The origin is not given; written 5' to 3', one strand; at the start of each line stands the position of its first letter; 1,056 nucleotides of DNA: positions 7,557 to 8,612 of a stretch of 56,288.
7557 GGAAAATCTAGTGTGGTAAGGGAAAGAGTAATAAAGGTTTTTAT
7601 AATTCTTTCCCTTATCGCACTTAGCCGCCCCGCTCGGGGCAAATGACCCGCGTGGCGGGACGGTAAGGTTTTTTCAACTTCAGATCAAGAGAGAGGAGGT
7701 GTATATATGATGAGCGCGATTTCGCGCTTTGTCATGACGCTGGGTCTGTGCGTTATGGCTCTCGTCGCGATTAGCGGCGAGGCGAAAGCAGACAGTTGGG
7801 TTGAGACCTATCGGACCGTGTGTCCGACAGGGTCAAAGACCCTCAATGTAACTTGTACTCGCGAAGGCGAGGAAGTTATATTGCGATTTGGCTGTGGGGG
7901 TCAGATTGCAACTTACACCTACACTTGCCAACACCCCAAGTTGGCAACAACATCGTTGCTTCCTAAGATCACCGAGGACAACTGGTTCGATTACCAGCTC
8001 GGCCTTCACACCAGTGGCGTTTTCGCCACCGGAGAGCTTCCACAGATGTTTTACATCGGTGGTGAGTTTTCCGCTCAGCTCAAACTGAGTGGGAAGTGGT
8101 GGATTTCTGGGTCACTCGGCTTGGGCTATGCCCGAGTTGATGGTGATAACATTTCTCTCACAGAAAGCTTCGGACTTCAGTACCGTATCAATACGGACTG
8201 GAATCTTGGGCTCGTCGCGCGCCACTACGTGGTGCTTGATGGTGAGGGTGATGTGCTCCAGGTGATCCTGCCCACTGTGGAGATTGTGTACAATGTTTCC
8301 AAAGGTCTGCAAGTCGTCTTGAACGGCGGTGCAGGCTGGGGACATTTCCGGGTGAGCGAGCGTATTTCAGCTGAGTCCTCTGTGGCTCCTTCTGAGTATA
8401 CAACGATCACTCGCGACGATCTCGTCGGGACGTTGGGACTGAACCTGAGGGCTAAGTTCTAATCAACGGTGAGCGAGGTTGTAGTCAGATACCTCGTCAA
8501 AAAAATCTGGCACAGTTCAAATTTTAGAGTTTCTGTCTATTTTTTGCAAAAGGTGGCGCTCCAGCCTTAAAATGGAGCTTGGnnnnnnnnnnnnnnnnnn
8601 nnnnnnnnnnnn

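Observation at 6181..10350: GC-rich three-gene envelope island embedded in an AT-rich genome, interrupted by host-like AT-rich spacers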

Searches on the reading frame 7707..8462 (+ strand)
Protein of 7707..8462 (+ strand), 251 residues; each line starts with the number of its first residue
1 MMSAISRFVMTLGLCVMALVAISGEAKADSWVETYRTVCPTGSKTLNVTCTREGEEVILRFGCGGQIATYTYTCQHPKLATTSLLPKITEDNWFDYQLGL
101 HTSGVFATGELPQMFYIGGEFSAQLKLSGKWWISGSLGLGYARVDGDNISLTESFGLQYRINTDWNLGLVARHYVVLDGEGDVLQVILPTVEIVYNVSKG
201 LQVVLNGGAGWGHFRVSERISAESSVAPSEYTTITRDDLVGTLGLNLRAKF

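Call 8: search_protein_families(library=pfam, proteins=[window:7707-8462:+], max_evalue=0.01)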
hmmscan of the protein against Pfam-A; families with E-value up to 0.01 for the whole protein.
window:7707-8462:+ (251 aa): 1 family
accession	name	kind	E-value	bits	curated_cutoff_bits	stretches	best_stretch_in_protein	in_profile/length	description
PF03797.25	Autotransporter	-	0.001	19.4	26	1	115-167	118-171/255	Autotransporter beta-domain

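Call 12: find_encoding_contigs(protein=window:7707-8462:+, flank=10000, max_places=10)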
Protein window:7707-8462:+ (251 aa): 2 contigs read that carry it; 2 places shown.
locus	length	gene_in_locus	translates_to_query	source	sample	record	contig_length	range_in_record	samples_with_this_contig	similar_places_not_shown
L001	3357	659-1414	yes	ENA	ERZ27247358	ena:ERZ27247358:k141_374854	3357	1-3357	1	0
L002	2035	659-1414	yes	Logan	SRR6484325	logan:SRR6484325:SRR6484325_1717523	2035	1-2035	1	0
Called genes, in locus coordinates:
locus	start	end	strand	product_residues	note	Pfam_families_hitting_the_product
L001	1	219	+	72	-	?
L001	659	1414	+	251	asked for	-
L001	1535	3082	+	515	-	PF02412:TSP_3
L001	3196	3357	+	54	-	?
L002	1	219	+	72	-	?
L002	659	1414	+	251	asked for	-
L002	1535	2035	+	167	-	?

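Call 22: find_homologous_proteins(query=window:7707-8462:+, max_evalue=0.001)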
Query window:7707-8462:+ (251 aa): 4 proteins with E <= 0.001 among 706 candidates.
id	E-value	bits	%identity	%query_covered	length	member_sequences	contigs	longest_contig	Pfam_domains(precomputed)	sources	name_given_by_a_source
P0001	7.1e-166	568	100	100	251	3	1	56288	-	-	-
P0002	1.2e-102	360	64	96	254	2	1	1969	-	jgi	-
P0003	1.8e-101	357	62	100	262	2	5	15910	-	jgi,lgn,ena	-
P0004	2.0e-76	275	55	97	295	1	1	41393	-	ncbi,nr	ncbi:MAG: hypothetical protein PHQ18_02355 [Patescibacteria group bacterium]|nr:hypothetical protein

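Call 23: find_encoding_contigs(protein=P0004, flank=10000, max_places=5)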
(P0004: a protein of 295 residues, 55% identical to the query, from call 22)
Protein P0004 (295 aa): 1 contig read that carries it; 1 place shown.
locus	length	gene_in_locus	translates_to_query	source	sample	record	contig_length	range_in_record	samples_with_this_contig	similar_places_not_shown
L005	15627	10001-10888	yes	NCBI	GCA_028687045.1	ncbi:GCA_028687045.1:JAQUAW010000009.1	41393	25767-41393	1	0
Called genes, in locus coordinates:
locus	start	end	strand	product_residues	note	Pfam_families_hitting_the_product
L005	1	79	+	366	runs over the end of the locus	-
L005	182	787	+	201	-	PF02706:Wzz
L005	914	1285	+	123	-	PF04480:DUF559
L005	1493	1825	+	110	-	PF18908:DUF5663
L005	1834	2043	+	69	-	-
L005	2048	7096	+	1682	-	-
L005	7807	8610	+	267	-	-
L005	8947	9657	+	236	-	PF10805:DUF2730 (faint)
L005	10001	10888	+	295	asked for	-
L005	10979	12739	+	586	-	-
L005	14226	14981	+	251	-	PF15890:Peptidase_Mx1 (weak)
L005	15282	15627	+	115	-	?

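Call 24: find_encoding_contigs(protein=P0003, flank=10000, max_places=6)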
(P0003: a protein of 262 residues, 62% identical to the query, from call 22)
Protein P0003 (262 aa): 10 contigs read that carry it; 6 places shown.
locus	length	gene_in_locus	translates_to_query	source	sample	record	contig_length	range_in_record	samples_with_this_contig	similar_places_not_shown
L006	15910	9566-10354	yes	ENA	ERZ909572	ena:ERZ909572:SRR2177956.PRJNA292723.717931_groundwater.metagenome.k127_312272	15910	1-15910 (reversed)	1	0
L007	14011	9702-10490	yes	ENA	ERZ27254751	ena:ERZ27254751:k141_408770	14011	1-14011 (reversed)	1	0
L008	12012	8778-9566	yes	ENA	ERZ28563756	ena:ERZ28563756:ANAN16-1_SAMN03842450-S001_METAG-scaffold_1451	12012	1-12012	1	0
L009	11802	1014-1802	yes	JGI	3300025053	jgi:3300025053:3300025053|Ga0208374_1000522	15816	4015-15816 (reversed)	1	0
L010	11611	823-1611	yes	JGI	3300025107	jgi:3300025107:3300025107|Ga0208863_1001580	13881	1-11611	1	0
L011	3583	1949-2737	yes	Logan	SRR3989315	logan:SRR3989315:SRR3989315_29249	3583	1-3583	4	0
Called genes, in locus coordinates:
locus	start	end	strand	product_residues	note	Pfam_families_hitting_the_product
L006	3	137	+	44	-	?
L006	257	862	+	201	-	PF02706:Wzz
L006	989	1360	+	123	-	PF04480:DUF559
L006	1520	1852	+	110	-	PF18908:DUF5663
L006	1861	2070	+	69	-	-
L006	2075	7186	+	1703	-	-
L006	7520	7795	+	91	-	-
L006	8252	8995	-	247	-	-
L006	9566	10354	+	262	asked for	-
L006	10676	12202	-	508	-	-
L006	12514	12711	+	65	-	-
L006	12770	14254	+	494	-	PF04932:Wzy_C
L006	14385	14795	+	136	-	PF13366:PDDEXK_3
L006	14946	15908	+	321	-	?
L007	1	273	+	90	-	?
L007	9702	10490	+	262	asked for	-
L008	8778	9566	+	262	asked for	-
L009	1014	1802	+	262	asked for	-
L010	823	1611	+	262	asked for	-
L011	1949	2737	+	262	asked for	-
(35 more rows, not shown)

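Call 25: find_encoding_contigs(protein=P0002, flank=10000, max_places=5)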
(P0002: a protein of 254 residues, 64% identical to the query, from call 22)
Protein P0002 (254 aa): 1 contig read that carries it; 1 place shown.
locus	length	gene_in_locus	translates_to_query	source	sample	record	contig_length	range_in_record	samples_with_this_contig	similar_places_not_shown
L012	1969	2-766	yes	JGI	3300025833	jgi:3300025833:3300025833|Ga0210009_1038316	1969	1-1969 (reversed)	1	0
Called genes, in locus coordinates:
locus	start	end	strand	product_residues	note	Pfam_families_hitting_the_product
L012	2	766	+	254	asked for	?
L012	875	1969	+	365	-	?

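Call 47: find_related_loci(query=A4, collection=genome_contigs, flank=10000)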
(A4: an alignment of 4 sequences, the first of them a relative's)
Query A4 (251 aa) in genome_contigs; peptide patterns used: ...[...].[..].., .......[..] (x = any residue, [..] = any of these).
88 stretches matched a pattern; 2 encode a relative of the query (tblastn E <= 1e-3); 2 distinct loci.
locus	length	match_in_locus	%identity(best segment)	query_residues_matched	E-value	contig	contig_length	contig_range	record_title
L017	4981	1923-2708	63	2-251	5e-115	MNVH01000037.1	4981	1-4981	MAG: Candidatus Micrarchaeota archaeon CG1_02_55_22 cg1_0.2_scaffold_19495_c, whole genome shotgun sequence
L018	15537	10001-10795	55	9-251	5e-85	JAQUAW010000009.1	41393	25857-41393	MAG: Patescibacteria group bacterium isolate STC_93 NODE_1858_length_41393_cov_3.942107_Sandtown_C, whole genome shotgun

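Call 49: find_related_loci(query=A4, collection=metagenome_contigs, flank=10000)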
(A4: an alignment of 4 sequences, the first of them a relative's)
Query A4 (251 aa) in metagenome_contigs; peptide patterns used: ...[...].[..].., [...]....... (x = any residue, [..] = any of these).
237 stretches matched a pattern; 5 encode a relative of the query (tblastn E <= 1e-3); 5 distinct loci.
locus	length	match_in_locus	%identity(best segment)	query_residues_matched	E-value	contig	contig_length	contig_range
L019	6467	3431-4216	63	2-251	3e-114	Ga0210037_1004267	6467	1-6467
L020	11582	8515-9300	63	2-251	3e-114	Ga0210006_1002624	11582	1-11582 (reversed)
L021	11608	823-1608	62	2-251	4e-110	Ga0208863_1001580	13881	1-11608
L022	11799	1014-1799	62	2-251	4e-110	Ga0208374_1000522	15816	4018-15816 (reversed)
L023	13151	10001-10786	62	2-251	4e-110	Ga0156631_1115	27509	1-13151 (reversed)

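Call 51: search_protein_representatives(alignment_id=A4)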
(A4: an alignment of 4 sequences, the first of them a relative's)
Query: 4 sequences, 263 profile positions. Proteins with E-value up to 0.001 (for the whole library): 20; up to 1e-10: 11; up to 1e-30: 4. The best 20 are listed.
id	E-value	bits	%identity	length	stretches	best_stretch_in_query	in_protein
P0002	5.6e-151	517.5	-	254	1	10-263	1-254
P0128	2.5e-43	164.6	-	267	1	18-263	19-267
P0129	2.5e-42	161.3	-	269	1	104-263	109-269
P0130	1.0e-38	149.5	-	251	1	3-226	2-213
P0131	7.5e-28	113.9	-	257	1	13-225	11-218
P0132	1.3e-27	113.1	-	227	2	87-261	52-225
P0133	6.8e-27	110.7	-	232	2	81-262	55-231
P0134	6.8e-24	100.9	-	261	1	16-258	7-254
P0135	1.9e-11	60.1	-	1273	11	225-245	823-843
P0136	2.0e-11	60.0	-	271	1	20-233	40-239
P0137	2.4e-11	59.8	-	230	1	93-259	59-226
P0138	3.7e-10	55.9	-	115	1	159-263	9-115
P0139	1.1e-07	47.7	-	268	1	21-86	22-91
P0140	9.2e-07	44.7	-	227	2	140-227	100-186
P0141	5.3e-05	39.0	-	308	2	156-234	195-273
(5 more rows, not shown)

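Call 53: list_cluster_members(proteins=[P0128, P0129, P0130, P0131, P0132, P0133, P0134, P0136, P0137, P0139])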
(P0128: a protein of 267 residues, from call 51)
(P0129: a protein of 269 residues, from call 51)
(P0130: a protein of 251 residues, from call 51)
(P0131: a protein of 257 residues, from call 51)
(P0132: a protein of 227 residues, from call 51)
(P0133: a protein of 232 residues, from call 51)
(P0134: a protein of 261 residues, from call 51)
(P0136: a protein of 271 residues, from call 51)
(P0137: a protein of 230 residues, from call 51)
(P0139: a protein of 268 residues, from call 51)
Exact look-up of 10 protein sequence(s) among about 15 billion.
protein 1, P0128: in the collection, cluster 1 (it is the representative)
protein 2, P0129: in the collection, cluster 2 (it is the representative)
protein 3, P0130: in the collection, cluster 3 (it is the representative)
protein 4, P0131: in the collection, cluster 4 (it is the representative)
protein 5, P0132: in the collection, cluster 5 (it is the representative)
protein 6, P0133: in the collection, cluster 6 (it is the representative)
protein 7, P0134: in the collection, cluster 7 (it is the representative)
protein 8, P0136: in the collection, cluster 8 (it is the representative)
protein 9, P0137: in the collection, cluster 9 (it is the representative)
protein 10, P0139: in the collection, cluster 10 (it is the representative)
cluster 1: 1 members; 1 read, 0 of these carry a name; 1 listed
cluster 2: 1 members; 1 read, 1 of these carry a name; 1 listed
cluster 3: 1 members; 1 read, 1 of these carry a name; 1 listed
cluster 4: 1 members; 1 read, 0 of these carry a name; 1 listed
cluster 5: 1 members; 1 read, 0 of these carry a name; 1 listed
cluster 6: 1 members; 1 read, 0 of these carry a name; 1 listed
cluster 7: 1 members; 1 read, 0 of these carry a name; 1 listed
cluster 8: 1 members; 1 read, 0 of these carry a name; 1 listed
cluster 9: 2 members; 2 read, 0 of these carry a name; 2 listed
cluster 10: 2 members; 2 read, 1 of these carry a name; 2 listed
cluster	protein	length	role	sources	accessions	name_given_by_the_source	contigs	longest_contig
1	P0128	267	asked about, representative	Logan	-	-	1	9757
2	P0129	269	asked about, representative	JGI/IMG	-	hypothetical protein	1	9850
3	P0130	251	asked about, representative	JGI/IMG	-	hypothetical protein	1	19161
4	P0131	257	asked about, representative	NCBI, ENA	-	-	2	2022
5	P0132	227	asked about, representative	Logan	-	-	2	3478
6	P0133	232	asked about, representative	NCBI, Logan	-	-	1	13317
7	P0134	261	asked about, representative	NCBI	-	-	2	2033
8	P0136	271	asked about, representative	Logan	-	-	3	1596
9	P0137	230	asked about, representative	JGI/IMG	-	-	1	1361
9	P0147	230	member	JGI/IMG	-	-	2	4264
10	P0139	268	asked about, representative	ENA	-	-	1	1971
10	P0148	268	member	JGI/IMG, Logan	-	hypothetical protein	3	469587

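Call 54: predict_structure(alignment_id=A4)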
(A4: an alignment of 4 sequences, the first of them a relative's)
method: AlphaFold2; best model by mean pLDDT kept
length: 251 residues; sequences in the alignment: 4
mean_pLDDT: 53.1   pTM: 0.33
mean pLDDT of the five models: 53.1, 49.8, 49.8, 41.8, 41.2
residues with pLDDT >= 90: 0; 70-90: 45; 50-70: 83; < 50: 123
segments of 3 or more residues with pLDDT < 50: 1-28, 79-115, 117-142, 147-154, 162-167, 218-231
pLDDT, mean of each block of 10 residues (from residue 1): 42 33 38 79 79 80 74 64 31 38 45 47 47 45 49 50 51 55 55 60 60 52 43 55 55 52
secondary structure, 60 per line:
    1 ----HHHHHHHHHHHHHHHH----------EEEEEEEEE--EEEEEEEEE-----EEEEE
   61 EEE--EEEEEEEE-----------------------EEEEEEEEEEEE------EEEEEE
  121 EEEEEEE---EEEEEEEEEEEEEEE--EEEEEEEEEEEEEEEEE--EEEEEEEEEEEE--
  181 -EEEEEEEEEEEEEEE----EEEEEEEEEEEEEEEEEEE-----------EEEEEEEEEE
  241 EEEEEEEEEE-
elements in order: H5-20 E31-39 E42-50 E56-63 E66-73 E97-108 E115-127 E131-145 E148-164 E167-178 E182-196 E201-219 E231-250

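Call 57: search_protein_families(library=pfam, alignment_id=A5, max_evalue=0.1)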
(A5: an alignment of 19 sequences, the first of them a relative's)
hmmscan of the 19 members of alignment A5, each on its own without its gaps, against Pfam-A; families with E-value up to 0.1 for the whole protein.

A. member 1, P0001 (251 aa): 4 families
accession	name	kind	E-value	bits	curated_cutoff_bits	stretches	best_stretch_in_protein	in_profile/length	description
PF03797.25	Autotransporter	-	0.001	19.4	26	1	115-167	118-171/255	Autotransporter beta-domain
PF13557.12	Phenol_MetA_deg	-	0.029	14.9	22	1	122-211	126-225/242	Putative MetA-pathway of phenol degradation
PF23939.1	DUF7274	-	0.051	13.9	24.5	0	154-181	30-57/75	Domain of unknown function (DUF7274)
PF13505.12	OMP_b-brl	-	0.065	13.8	28.7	0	112-185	82-168/175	Outer membrane protein beta-barrel domain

B. families by the number of members that match (of 19 scanned): 5 families
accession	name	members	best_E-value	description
PF23939.1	DUF7274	4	0.00057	Domain of unknown function (DUF7274)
PF13505.12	OMP_b-brl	4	0.036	Outer membrane protein beta-barrel domain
PF03797.25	Autotransporter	1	0.001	Autotransporter beta-domain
PF13557.12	Phenol_MetA_deg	1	0.029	Putative MetA-pathway of phenol degradation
PF11941.14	DUF3459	1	0.085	Domain of unknown function (DUF3459)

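Call 58: search_solved_structures(query=A5, max_evalue=1)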
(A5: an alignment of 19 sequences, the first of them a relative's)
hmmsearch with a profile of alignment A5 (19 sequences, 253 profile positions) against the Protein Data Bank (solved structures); distinct sequences matched with E-value up to 1: 2.
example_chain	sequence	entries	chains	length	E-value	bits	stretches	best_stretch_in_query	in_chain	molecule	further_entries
5my7_A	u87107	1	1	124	0.48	13.1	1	12-72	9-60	Adhesin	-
6e4v_A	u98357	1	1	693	0.76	12.5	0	152-212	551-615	FhuE receptor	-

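Call 65: find_related_loci(query=A4, collection=viral_contigs, flank=10000)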
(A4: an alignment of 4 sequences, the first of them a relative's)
Query A4 (251 aa) in viral_contigs; peptide patterns used: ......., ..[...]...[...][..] (x = any residue, [..] = any of these).
61 stretches matched a pattern, but none encodes a relative of the query by tblastn (E <= 1e-3).

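Call 70: predict_structure(alignment_id=A6)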
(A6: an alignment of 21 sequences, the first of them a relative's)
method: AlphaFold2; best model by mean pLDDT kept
length: 251 residues; sequences in the alignment: 21
mean_pLDDT: 88.9   pTM: 0.63
mean pLDDT of the five models: 88.9, 88.8, 88.0, 87.9, 87.6
residues with pLDDT >= 90: 169; 70-90: 56; 50-70: 14; < 50: 12
segments of 3 or more residues with pLDDT < 50: 80-89
pLDDT, mean of each block of 10 residues (from residue 1): 67 77 65 89 92 90 83 76 45 92 95 97 97 98 97 98 97 97 97 97 98 95 90 96 98 87
secondary structure, 60 per line:
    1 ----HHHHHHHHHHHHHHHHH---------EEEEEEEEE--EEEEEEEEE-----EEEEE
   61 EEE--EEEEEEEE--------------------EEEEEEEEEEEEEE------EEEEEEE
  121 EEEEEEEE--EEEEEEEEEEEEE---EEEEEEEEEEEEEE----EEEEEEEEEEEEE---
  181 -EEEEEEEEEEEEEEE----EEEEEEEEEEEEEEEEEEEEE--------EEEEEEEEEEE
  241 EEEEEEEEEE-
elements in order: H5-21 E31-39 E42-50 E56-63 E66-73 E94-107 E114-128 E131-143 E147-160 E165-177 E182-196 E201-221 E230-250

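Call 72: fold_search(model_id=the predicted structure, library=pdb)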
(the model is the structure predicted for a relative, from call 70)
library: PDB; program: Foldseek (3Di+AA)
matches with E <= 10: 961; with E <= 0.001: 51
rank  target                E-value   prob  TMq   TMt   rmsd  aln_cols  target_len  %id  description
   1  9a2m_MODEL_1_A        1.0e-05  1.00  0.38  0.29  14.3       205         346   13  Model of E. coli OmpA by in-cell photo-crosslinking MS and deep learning (released 2023-02-24)
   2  1p4t                  4.5e-05  1.00  0.34  0.49   7.5       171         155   13  Crystal structure of Neisserial surface protein A (NspA) (released 2003-07-22)
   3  9fzc_A                5.0e-05  1.00  0.32  0.43   9.8       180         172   13  Structure of OmpA-short in complex with nanobody Nb01 (released 2024-07-17)
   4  1bxw                  6.4e-05  1.00  0.33  0.44  10.1       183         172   11  OUTER MEMBRANE PROTEIN A (OMPA) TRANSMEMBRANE DOMAIN (released 1998-10-14)
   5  4ctd_B                6.8e-05  1.00  0.26  0.28  19.5       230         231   10  X-ray structure of an engineered OmpG loop6-deletion (released 2014-08-13)
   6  3qra                  9.7e-05  1.00  0.36  0.55   8.1       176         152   15  The crystal structure of Ail, the attachment invasion locus protein of Yersinia pestis (released 2011-11-23)
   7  1k24                  1.3e-04  1.00  0.34  0.34   9.2       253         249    9  Crystal Structure of the OpcA Outer Membrane Adhesin/Invasin from Neisseria meningitidis (released 2002-03-27)
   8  3pgr                  1.5e-04  1.00  0.29  0.21  12.3       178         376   12  Asp348Arg mutant of EcFadL (released 2011-05-25)
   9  4ctd_A                1.7e-04  1.00  0.26  0.28  19.5       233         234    9  X-ray structure of an engineered OmpG loop6-deletion (released 2014-08-13)
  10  3dwn_A                1.8e-04  1.00  0.29  0.19  11.9       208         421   10  Crystal structure of the long-chain fatty acid transporter FadL mutant A77E/S100R (released 2008-12-16)
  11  2n2l_MODEL_1_A        1.9e-04  1.00  0.35  0.51   7.3       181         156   15  NMR structure of yersinia pestis ail (attachment invasion locus) in decylphosphocholine micelles calculated wi (released 2015-07-22)
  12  8uzl_A                1.9e-04  1.00  0.30  0.48  15.4       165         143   12  Designed Transmembrane beta-barrel- TMB10_163 (released 2024-07-17)
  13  2f1c                  1.9e-04  1.00  0.25  0.24  19.2       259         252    8  Crystal structure of the monomeric porin OmpG (released 2006-06-27)
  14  9fzd_A                2.1e-04  1.00  0.31  0.41  10.2       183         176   14  Structure of OmpA-long in complex with nanobody Nb39 (released 2024-07-17)
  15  6x1k_MODEL_1_A        2.2e-04  1.00  0.31  0.53   9.1       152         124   15  Solution NMR structure of de novo designed TMB2.3 (released 2021-02-17)
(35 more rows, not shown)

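Call 81: search_protein_families(library=phrogs, proteins=[window:7707-8462:+, L005:7807-8610:+, L005:8947-9657:+], max_evalue=0.01)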
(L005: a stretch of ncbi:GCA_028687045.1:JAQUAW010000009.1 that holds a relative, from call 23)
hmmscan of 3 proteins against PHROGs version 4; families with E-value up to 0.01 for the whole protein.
window:7707-8462:+ (251 aa): 0 families

L005:7807-8610:+ (267 aa): 2 families
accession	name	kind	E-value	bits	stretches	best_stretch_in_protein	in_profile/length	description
phrog_1330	-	tail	0.0037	16.1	1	49-178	582-664/1361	tail protein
phrog_1293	-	tail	0.0048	15.7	1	85-186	29-128/1424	tail length tape measure protein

L005:8947-9657:+ (236 aa): 1 family
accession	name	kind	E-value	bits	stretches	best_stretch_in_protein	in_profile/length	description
phrog_1009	-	unknown function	1.2e-05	26.3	1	108-185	33-91/103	-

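Call 82: search_protein_families(library=ncbifam, proteins=[window:7707-8462:+, L005:7807-8610:+, L005:8947-9657:+], max_evalue=0.01)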
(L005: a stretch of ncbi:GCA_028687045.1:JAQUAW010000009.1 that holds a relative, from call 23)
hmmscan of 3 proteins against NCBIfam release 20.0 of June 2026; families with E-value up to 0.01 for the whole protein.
window:7707-8462:+ (251 aa): 0 families

L005:7807-8610:+ (267 aa): 3 families
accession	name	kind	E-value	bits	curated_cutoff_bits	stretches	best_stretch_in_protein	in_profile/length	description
TIGR02168.1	SMC_prok_B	equivalog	0.00023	19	567.35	1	78-191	840-952/1181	chromosome segregation protein SMC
NF045487.1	ASRP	equivalog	0.0036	16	300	1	92-190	313-403/593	archaea-specific SMC-related protein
TIGR03319.1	RNase_Y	equivalog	0.0088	14.6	454.35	1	15-171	10-162/514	ribonuclease Y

L005:8947-9657:+ (236 aa): 5 families
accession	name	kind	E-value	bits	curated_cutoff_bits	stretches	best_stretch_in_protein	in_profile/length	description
NF053525.1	thylo_ssr2422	subfamily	0.001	19.5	38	1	159-197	12-50/77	ssr2422 family thylakoid membrane protein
TIGR02559.1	HrpB7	equivalog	0.002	18.5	134.4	0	135-234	22-118/158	type III secretion protein HrpB7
TIGR02169.1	SMC_prok_A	equivalog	0.0029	15.4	729.4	1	133-219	300-386/1165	chromosome segregation protein SMC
TIGR02168.1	SMC_prok_B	equivalog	0.0058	14.4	567.35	1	141-212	706-777/1181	chromosome segregation protein SMC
TIGR04320.1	Surf_Exclu_PgrA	domain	0.0079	15.5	70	1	137-217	251-344/360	SEC10/PgrA surface exclusion domain-containing protein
